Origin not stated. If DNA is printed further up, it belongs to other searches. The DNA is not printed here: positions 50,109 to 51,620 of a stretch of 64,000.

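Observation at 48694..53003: Tight operon of four divergent nucleotide-metabolism folds (short ThyA-like, GCHII-like fusion, OMPDC-like, Gmk-like) beside a divergent NTPase-SWIM gene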

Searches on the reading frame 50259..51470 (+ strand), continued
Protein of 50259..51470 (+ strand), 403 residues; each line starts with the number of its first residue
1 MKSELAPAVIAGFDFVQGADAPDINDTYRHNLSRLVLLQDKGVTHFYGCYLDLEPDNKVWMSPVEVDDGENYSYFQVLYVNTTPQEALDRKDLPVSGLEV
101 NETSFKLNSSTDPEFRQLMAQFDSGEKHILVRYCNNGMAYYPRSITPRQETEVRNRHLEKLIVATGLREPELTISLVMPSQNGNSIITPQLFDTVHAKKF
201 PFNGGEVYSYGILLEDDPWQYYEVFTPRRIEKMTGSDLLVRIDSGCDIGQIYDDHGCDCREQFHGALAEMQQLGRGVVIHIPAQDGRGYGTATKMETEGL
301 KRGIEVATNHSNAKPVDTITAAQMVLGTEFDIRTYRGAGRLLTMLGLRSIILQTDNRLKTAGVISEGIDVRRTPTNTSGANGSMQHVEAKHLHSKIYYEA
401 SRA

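Call 34: search_protein_families(library=pfam, proteins=[L034:8296-9180:+, L035:8189-8983:+, L035:10612-11472:-, L033:6489-6908:+, L033:11013-12260:+, L007:403-1920:+, L007:1920-3047:+, L035:8962-9789:+, L035:4850-5830:-, L033:10090-10728:-], max_evalue=1)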
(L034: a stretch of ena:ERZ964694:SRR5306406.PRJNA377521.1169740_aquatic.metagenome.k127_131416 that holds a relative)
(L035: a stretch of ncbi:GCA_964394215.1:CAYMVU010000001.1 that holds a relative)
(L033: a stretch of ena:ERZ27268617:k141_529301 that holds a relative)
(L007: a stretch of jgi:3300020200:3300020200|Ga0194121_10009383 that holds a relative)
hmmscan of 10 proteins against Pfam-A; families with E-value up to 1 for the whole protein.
L034:8296-9180:+ (294 aa): 1 family
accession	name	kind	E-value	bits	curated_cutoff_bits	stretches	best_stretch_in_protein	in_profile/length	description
PF24785.1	RXYLT1_C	-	0.07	13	27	1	237-287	98-149/187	RXYLT1 C-terminal domain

L035:8189-8983:+ (264 aa): 1 family
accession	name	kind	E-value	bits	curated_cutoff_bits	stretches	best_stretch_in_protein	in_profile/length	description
PF09949.15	APP1_cat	-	0.0048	17.3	27.1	0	84-194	17-128/154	Phosphatidate phosphatase APP1, catalytic domain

L035:10612-11472:- (286 aa): 0 families

L033:6489-6908:+ (139 aa): 0 families

L033:11013-12260:+ (415 aa): 17 families
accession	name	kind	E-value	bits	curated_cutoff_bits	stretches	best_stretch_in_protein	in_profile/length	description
PF02223.23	Thymidylate_kin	-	1.4e-20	74.2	27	1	25-195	1-184/185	Thymidylate kinase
PF00156.33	Pribosyltran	-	1.5e-09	37.8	26.3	1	260-374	14-138/158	Phosphoribosyl transferase domain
PF13401.12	AAA_22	-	0.002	18.9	27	1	22-95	7-82/130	AAA domain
PF20720.3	nSTAND3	-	0.0022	18.2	27.2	1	19-109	16-76/155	Novel STAND NTPase 3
PF13604.12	AAA_30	-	0.0048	17.1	27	1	12-55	10-53/191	AAA domain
PF03205.20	MobB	-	0.015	15.6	26.6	1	23-52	2-31/133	Molybdopterin guanine dinucleotide synthesis protein B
PF14681.12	UPRTase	-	0.016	15.1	27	1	323-355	120-153/206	Uracil phosphoribosyltransferase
PF03193.22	RsgA_GTPase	-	0.019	15.3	30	1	5-62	93-148/174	RsgA GTPase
PF02367.23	TsaE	-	0.031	14.7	26.6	1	10-45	8-46/128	Threonylcarbamoyl adenosine biosynthesis protein TsaE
PF05729.18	NACHT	-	0.035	14.4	26.7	0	23-46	3-26/167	NACHT domain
PF01712.25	dNK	-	0.041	14.1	27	0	23-43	1-21/203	Deoxynucleoside kinase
PF03308.22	MeaB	-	0.064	12.7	23.1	1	17-67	30-81/273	Methylmalonyl Co-A mutase-associated GTPase MeaB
PF00005.33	ABC_tran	-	0.066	14.2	25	1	23-72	14-62/137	ABC transporter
PF19993.5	DO-GTPase2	-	0.14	12.3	27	1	22-46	2-26/226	Double-GTPase 2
PF24883.2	NPHP3_N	-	0.15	12.7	24.8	1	11-48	14-50/164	Nephrocystin 3, N-terminal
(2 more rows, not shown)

L007:403-1920:+ (505 aa): 8 families
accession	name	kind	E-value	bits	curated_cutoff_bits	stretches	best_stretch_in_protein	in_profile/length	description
PF03266.21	NTPase_1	-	1.4e-30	106.8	23.9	1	305-483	2-161/168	NTPase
PF13191.12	AAA_16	-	0.0043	18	32.6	1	291-342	13-63/167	AAA ATPase domain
PF24883.2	NPHP3_N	-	0.0045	17.6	24.8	1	301-348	21-66/164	Nephrocystin 3, N-terminal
PF03205.20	MobB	-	0.024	15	26.6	1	304-335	1-31/133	Molybdopterin guanine dinucleotide synthesis protein B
PF03308.22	MeaB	-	0.028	13.8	23.1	1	303-335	34-65/273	Methylmalonyl Co-A mutase-associated GTPase MeaB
PF25199.1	nSTAND_NTPase5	-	0.11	12.8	34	1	276-322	15-61/145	Novel STAND NTPase 5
PF20720.3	nSTAND3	-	0.15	12.2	27.2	1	303-344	18-56/155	Novel STAND NTPase 3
PF10236.15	DAP3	-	0.21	11.2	23.1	0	434-489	86-139/311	Mitochondrial ribosomal death-associated protein 3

L007:1920-3047:+ (375 aa): 5 families
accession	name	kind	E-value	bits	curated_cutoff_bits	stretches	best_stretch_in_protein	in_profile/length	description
PF00406.28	ADK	-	2.9e-26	92.8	26.8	1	24-201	1-141/151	Adenylate kinase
PF13207.12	AAA_17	-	4.1e-16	59.9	27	1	25-144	1-119/136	AAA domain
PF05191.20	ADK_lid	-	4.2e-12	46.2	26.6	1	147-181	1-35/36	Adenylate kinase, active site lid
PF13671.12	AAA_33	-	2.9e-05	24.8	27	1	21-147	1-118/143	AAA domain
PF13238.12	AAA_18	-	0.00039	21.3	29.4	1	22-108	1-83/128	AAA domain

L035:8962-9789:+ (275 aa): 6 families
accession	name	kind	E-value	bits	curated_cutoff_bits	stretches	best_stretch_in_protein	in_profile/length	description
PF00294.29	PfkB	-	1.6e-34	120.1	25.8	1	6-270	3-296/302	pfkB family carbohydrate kinase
PF08543.17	Phos_pyr_kin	-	0.01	15.7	27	1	194-266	156-234/246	Phosphomethylpyrimidine kinase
PF06292.23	MUN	-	0.022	14.2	24.2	1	145-219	188-261/473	MUN domain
PF06043.17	Reo_P9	-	0.049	13.7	27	1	124-201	60-134/238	Reovirus P9-like family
PF24053.1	DUF7356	-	0.14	12.5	27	1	158-222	41-103/105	Domain of unknown function (DUF7356)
PF12222.14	PNGaseA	-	0.2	10.8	25.3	1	115-157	64-106/336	Peptide N-acetyl-beta-D-glucosaminyl asparaginase amidase A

L035:4850-5830:- (326 aa): 3 families
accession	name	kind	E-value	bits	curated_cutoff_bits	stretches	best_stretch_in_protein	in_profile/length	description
PF01979.26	Amidohydro_1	-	1.2e-12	48.2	25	1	23-325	5-300/345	Amidohydrolase family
PF07969.17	Amidohydro_3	-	2.3e-07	31.1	29.7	1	126-326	226-427/472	Amidohydrolase family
PF00962.28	A_deaminase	-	0.077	12.5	27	1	166-280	181-277/330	Adenosine deaminase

L033:10090-10728:- (212 aa): 1 family
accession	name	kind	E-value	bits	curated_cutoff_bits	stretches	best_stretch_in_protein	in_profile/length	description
PF00303.24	Thymidylat_synt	-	4.8e-15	55.8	24.3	1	94-209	105-222/266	Thymidylate synthase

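Call 48: search_protein_families(library=padloc, proteins=[window:50259-51470:+], max_evalue=0.01)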
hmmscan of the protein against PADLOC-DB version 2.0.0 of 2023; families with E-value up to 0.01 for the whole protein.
window:50259-51470:+ (403 aa): 0 families

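Call 49: search_protein_families(library=phrogs, proteins=[window:50259-51470:+], max_evalue=0.01)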
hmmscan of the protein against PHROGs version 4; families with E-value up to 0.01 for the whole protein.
window:50259-51470:+ (403 aa): 0 families

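Call 62: fold_search(model_id=the predicted structure, library=pdb)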
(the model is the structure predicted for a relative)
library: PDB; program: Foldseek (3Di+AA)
matches with E <= 10: 502; with E <= 0.001: 10
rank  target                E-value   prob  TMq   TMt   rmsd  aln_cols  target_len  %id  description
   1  2bz0_B                5.8e-08  1.00  0.38  0.82   2.9       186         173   23  Crystal Structure of E. coli GTP cyclohydrolase II in complex with GTP analogue, GMPcPP, and Zinc (released 2005-08-19)
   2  4rl4_B                1.1e-07  1.00  0.37  0.81   3.2       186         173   25  Crystal structure of GTP cyclohydrolase II from Helicobacter pylori 26695 (released 2015-08-26)
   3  2bz0_A                1.6e-07  1.00  0.35  0.79   4.6       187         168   21  Crystal Structure of E. coli GTP cyclohydrolase II in complex with GTP analogue, GMPcPP, and Zinc (released 2005-08-19)
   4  7eev_A                2.1e-07  1.00  0.36  0.36   4.6       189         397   22  Structure of UTP cyclohydrolase (released 2021-07-28)
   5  4rl4_A                2.2e-07  1.00  0.37  0.81   3.0       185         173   25  Crystal structure of GTP cyclohydrolase II from Helicobacter pylori 26695 (released 2015-08-26)
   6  7eev_B                2.4e-07  1.00  0.37  0.37   4.4       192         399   20  Structure of UTP cyclohydrolase (released 2021-07-28)
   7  7ej3_B                3.2e-07  1.00  0.36  0.36   4.6       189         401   22  UTP cyclohydrolase (released 2022-09-21)
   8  7ej3_A                3.8e-07  1.00  0.36  0.36   4.8       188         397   22  UTP cyclohydrolase (released 2022-09-21)
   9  4i14_A                1.2e-06  1.00  0.28  0.34  14.5       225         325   20  Crystal Structure of Mtb-ribA2 (Rv1415) (released 2013-08-28)
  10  4i14_B                2.1e-06  1.00  0.27  0.33  15.4       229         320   19  Crystal Structure of Mtb-ribA2 (Rv1415) (released 2013-08-28)
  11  6mot                  3.9e-03  0.15  0.16  0.18  20.3       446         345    9  Bacteroides intestinalis feruloyl esterase, Bacint_01033 (released 2019-10-16)
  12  6rzo_B                5.9e-03  0.15  0.15  0.17  20.9       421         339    6  Crystal structure of the N-terminal carbohydrate binding module family 48 and ferulic acid esterase from the multi-enz (released 2019-09-25)
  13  1jkm_A                7.1e-03  0.14  0.15  0.16  17.8       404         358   13  BREFELDIN A ESTERASE, A BACTERIAL HOMOLOGUE OF HUMAN HORMONE SENSITIVE LIPASE (released 1999-02-16)
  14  6mou_A                7.9e-03  0.12  0.16  0.17  21.4       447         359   10  Bacteroides intestinalis feruloyl esterase, Bacint_01033 (released 2019-10-16)
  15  7xrt_A                8.9e-03  0.18  0.13  0.17  15.6       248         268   11  Bacteroides thetaiotaomicron ferulic acid esterase (BT_4077) (released 2023-11-22)
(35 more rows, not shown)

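Call 86: find_related_loci(query=A1, collection=viral_contigs, flank=8000)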
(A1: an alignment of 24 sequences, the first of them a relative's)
Query A1 (403 aa) in viral_contigs; peptide patterns used: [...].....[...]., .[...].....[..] (x = any residue, [..] = any of these).
49 stretches matched a pattern, but none encodes a relative of the query by tblastn (E <= 1e-3).

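Call 90: search_dna_similar(query=window:50259-51467:+, collection=plasmids, mode=protein, max_rows=8, max_evalue=0.00001)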
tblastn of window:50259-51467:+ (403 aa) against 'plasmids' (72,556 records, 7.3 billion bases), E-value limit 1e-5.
Records with a match: 167; places in all: 174; records where one place covers at least 80% of the query: 0.
Best place of each record, by identity: <60% 167.
By first word of the organism name: Rhizobium 44; Agrobacterium 19; Rhodococcus 13; Bacillus 8; Acinetobacter 7; Lactiplantibacillus 7; Streptomyces 6; Enterococcus 5; Burkholderia 4; Sinorhizobium 3; and 40 more.
By predicted mobility (MOB-suite, as given by PLSDB): non-mobilizable 86; conjugative 53; mobilizable 28.
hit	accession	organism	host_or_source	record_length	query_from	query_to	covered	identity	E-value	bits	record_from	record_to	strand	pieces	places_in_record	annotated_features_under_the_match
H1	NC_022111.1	Prevotella sp. oral taxon 299 str. F0039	Homo sapiens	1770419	138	370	58%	28.4%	3e-10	70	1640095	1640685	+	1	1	none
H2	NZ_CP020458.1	Lactobacillus amylolyticus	single cell,natually fermented tofu whey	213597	154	374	55%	27.9%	3e-12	76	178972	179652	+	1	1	ribA: GTP cyclohydrolase II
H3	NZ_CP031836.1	Lactobacillus amylolyticus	bacteria,Naturally fermented tofu whey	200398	154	374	55%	27.5%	9e-11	71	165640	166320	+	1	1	none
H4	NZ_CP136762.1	Palleronia sp. LCG004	cell culture,Intertidal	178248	195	394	50%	28.4%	6e-12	75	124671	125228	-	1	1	ribA: GTP cyclohydrolase II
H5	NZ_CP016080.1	Mesorhizobium loti NZP2037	Lotus,cell culture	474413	195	370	44%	31.9%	3e-9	66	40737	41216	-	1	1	bifunctional 3,4-dihydroxy-2-butanone-4-phosphate synthase/GTP ...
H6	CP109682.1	Pseudomonas aeruginosa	Homo sapiens,whole organism,swab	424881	195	374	45%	30.9%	2e-7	61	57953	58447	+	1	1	ribA: GTP cyclohydrolase II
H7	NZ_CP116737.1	Agrobacterium pusense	-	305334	218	400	45%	30.3%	1e-12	77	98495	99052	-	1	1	bifunctional 3,4-dihydroxy-2-butanone-4-phosphate synthase/GTP ...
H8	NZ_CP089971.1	Cereibacter azotoformans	Owen's River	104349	215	398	46%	29.4%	3e-8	64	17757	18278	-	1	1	ribA: GTP cyclohydrolase II | L,D-transpeptidase family protein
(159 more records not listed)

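Call 91: search_dna_similar(query=window:50259-51467:+, collection=phages, mode=protein, max_rows=8, max_evalue=0.00001)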
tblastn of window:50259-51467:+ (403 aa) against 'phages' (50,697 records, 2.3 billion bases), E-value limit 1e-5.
Records with a match: 5; places in all: 5; records where one place covers at least 80% of the query: 0.
Best place of each record, by identity: <60% 5.
By first word of the organism name: Acinetobacter 2; Staphylococcus 2; Bacteriophage 1.
By host as written in the record: - 3; Staphylococcus aureus 1; methicillin-resistant Staphylococcus aureus spa type t127 1.
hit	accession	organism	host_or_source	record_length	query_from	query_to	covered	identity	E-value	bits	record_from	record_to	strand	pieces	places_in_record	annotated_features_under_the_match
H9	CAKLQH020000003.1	Acinetobacter phage MD-2021a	not known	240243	195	395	50%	26.4%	1e-6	57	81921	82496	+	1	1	ribA: GTP cyclohydrolase II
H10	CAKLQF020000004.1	Acinetobacter phage MD-2021a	not known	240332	195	395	50%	26.4%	1e-6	57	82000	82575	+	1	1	ribA: GTP cyclohydrolase II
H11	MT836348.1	Bacteriophage sp.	human fecal samples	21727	238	374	34%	31.5%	4e-11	71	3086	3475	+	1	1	record has no annotation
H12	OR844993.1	Staphylococcus phage SA 1306 Kay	Staphylococcus aureus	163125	240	370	33%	31.1%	2e-7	60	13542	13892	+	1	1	record has no annotation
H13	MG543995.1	Staphylococcus phage UPMK_1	methicillin-resistant Staphylococcus ...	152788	240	370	33%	31.1%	2e-7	59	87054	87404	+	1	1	riboflavin biosynthesis protein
